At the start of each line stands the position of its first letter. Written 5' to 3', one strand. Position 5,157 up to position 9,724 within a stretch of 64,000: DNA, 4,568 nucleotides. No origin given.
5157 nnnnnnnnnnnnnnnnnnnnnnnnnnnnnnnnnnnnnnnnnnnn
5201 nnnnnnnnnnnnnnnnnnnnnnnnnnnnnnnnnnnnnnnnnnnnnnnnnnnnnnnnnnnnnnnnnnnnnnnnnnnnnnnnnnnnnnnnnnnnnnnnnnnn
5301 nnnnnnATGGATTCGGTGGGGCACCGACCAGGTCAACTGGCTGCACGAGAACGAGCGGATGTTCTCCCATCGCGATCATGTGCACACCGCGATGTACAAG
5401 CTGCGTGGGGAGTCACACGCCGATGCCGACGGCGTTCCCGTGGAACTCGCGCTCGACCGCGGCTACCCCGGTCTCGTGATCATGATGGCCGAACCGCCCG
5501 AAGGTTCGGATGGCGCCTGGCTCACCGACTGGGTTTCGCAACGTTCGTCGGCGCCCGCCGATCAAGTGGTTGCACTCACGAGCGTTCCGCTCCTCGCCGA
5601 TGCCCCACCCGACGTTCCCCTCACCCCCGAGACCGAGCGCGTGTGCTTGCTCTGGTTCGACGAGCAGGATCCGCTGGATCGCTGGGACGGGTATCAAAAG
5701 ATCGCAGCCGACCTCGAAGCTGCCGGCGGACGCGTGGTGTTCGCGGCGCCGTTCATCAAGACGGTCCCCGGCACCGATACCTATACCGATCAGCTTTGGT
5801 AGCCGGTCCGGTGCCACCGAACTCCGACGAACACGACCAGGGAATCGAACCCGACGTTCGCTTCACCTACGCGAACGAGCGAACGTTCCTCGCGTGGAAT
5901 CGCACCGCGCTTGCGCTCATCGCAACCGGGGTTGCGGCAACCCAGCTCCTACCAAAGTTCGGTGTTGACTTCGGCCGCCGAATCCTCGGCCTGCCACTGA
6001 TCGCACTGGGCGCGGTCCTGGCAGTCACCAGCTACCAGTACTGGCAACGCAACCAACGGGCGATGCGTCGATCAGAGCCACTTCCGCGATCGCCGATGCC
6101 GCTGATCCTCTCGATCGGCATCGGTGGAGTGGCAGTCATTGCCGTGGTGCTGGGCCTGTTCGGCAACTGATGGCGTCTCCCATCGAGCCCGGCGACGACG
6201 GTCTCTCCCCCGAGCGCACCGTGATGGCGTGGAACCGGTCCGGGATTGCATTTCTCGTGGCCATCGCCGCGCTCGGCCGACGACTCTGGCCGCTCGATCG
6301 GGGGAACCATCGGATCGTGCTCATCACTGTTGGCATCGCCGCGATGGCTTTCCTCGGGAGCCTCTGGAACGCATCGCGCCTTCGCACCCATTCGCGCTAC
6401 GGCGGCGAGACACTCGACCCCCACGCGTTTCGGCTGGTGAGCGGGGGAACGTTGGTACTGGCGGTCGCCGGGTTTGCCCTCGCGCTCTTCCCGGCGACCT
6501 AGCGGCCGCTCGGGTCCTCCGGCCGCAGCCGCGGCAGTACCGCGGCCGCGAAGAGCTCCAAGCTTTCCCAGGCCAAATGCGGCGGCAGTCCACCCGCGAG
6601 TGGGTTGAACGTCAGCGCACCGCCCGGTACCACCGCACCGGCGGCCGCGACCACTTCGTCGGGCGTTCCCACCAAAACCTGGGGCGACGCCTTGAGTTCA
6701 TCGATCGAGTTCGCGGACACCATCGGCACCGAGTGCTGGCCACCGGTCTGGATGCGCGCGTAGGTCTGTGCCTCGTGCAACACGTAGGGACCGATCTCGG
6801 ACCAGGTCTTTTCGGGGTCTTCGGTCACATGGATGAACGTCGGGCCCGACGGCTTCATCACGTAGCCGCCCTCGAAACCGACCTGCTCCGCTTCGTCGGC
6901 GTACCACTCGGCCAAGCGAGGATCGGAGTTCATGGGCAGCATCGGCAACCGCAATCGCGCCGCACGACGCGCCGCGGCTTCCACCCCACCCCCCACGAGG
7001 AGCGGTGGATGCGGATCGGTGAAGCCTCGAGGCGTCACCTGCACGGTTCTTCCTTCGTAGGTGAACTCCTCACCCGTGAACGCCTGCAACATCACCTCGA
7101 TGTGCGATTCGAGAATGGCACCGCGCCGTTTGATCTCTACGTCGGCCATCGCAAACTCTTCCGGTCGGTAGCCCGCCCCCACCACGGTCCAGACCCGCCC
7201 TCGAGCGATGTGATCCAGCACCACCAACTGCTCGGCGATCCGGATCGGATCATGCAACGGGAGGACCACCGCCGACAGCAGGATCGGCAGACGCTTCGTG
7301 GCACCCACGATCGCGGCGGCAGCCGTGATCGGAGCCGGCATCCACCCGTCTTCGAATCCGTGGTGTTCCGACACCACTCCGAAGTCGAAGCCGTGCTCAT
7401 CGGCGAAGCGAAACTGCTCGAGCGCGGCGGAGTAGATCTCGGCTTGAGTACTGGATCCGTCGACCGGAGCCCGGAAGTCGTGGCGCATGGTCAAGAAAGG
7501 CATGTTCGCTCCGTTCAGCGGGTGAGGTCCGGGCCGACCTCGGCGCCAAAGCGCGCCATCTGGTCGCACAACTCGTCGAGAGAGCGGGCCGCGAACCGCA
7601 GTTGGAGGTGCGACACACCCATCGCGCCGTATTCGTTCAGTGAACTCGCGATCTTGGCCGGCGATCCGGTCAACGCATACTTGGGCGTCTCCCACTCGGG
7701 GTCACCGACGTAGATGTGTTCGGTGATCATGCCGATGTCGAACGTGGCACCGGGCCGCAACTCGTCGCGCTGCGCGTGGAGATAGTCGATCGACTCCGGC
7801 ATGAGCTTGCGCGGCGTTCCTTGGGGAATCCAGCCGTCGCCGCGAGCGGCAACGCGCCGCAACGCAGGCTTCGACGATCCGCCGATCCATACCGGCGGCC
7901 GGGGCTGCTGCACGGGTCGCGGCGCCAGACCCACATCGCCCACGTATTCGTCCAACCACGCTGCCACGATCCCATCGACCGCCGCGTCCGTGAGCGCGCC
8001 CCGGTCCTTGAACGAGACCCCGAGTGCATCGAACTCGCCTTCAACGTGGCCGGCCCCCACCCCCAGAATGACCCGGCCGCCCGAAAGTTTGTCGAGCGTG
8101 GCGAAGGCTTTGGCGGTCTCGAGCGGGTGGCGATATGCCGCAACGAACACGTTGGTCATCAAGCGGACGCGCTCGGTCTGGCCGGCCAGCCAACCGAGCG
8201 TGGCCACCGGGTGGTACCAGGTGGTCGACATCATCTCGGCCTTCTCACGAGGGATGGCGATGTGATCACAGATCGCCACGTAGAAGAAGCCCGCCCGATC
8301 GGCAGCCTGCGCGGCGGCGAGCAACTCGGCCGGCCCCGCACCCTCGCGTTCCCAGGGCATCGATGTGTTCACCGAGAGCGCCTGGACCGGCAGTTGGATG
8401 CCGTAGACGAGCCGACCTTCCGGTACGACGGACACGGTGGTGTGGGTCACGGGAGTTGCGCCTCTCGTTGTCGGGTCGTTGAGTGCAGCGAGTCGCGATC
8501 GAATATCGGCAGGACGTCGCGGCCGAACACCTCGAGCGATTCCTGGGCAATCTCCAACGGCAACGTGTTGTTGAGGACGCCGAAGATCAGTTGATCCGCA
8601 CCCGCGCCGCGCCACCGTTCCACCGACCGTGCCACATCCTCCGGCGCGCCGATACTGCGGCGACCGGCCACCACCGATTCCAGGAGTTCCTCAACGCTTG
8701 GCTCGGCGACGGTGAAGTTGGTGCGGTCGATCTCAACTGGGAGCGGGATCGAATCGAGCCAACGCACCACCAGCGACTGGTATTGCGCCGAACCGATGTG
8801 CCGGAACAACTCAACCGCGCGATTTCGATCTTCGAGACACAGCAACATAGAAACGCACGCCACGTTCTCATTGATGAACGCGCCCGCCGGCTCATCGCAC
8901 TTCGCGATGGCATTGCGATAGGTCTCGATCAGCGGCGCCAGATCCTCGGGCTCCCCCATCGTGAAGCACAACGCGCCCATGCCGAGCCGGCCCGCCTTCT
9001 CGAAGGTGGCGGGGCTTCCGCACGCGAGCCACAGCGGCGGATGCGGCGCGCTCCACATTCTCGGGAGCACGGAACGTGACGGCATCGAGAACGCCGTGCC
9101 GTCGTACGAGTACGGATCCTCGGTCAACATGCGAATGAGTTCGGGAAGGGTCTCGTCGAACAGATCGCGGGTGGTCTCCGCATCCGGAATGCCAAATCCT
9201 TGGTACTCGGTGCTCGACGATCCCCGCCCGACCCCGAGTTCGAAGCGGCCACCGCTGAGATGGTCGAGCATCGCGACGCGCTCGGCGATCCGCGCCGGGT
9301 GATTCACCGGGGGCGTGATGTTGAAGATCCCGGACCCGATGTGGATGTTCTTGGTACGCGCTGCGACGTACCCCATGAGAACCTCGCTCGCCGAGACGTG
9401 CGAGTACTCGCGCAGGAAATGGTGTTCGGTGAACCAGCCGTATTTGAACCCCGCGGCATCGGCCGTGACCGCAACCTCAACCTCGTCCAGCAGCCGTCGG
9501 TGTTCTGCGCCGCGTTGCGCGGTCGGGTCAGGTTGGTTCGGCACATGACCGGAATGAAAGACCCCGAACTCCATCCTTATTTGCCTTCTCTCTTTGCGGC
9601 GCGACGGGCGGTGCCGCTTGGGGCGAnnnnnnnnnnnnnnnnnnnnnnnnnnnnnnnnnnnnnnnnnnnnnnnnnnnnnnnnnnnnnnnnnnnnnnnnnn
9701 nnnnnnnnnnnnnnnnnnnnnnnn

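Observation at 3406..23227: One 19-bp inverted-repeat box in three separate promoter regions: candidate dispersed regulon with no regulator nearby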

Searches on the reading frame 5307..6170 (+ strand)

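Call 9: search_protein_families(library=pfam, proteins=[window:5307-6170:+], max_evalue=0.001)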
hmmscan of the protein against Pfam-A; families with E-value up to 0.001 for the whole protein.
window:5307-6170:+ (287 aa): 1 family
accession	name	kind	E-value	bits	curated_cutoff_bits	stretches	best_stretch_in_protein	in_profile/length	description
PF02656.20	DUF202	-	6.9e-16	58.9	23.4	1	185-252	1-68/68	Domain of unknown function (DUF202)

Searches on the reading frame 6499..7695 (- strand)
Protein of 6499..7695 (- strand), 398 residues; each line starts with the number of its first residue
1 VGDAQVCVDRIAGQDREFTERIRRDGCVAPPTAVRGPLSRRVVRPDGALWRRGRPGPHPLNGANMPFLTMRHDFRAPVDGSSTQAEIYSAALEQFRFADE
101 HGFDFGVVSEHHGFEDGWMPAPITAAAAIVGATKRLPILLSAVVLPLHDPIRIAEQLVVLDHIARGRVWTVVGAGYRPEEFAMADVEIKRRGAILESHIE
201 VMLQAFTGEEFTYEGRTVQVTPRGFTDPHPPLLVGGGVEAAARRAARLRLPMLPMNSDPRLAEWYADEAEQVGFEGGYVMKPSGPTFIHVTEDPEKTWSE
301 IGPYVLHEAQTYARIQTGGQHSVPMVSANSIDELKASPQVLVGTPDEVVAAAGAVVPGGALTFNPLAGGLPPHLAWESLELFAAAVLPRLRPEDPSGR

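Call 9: search_protein_families(library=pfam, proteins=[window:6499-7695:-], max_evalue=0.001)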
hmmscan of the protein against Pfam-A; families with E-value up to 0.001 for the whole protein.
window:6499-7695:- (398 aa): 1 family
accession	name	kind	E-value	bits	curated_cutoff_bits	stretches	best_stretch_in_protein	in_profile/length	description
PF00296.26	Bac_luciferase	-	3.2e-42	145.4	27.9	1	82-353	15-305/314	Luciferase-like monooxygenase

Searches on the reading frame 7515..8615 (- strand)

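Call 9: search_protein_families(library=pfam, proteins=[window:7515-8615:-], max_evalue=0.001)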
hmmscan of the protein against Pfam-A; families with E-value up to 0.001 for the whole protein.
window:7515-8615:- (366 aa): 1 family
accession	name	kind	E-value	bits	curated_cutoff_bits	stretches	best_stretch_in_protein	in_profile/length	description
PF00296.26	Bac_luciferase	-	3.4e-41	142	27.9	1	89-306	15-233/314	Luciferase-like monooxygenase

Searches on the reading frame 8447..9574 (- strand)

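Call 10: search_protein_families(library=pfam, proteins=[window:8447-9574:-], max_evalue=0.001)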
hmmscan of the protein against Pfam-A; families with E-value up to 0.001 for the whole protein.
window:8447-9574:- (375 aa): 1 family
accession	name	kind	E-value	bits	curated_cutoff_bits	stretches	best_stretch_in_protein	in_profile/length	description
PF00296.26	Bac_luciferase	-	2.3e-53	182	27.9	1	1-328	1-314/314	Luciferase-like monooxygenase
